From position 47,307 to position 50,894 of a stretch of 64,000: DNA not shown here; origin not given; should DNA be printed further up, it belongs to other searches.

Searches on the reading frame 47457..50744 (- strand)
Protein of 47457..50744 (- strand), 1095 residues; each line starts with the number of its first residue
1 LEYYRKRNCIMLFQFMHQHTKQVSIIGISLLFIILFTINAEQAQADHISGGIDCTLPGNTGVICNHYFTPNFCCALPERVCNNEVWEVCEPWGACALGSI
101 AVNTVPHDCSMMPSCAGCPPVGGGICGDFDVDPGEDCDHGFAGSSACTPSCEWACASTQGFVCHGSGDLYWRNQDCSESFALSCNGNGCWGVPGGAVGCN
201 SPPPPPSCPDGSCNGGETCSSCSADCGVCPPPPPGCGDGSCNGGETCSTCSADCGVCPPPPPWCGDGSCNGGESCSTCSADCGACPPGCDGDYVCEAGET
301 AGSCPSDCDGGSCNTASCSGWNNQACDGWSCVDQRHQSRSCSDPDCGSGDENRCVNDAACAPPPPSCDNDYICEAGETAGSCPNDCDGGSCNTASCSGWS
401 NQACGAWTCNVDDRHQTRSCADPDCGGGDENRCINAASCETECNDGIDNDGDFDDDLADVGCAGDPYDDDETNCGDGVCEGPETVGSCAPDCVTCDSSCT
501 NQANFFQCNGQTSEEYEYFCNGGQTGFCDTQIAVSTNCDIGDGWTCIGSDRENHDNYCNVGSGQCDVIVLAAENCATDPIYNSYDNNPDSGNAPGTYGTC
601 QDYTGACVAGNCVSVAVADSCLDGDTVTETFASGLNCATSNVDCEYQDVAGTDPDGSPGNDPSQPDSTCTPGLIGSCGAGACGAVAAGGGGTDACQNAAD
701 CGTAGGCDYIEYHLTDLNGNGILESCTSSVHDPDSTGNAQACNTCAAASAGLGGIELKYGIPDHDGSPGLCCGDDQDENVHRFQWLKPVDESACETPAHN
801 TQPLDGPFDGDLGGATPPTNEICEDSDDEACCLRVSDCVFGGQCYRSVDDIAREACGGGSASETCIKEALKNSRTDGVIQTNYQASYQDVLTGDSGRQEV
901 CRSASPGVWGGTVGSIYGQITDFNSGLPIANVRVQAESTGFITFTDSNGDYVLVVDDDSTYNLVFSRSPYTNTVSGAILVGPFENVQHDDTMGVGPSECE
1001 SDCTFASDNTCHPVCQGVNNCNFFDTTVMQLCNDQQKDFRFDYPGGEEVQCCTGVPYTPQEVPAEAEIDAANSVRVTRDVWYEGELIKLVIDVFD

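Call 9: search_protein_families(library=pfam, proteins=[window:47457-50744:-], max_evalue=0.0001)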
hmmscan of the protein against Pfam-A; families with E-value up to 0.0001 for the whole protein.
window:47457-50744:- (1095 aa): 2 families
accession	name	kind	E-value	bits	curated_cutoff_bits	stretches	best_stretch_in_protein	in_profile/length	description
PF13620.12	CarboxypepD_reg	-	4e-07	30.7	32.3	1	915-986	1-75/82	Carboxypeptidase regulatory-like domain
PF13715.12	CarbopepD_reg_2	-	5.9e-06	26.7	32.2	1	916-972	1-57/88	CarboxypepD_reg-like domain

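Call 10: search_protein_families(library=ncbifam, proteins=[window:47457-50744:-], max_evalue=0.00001)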
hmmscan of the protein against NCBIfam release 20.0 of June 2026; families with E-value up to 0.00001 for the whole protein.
window:47457-50744:- (1095 aa): 0 families
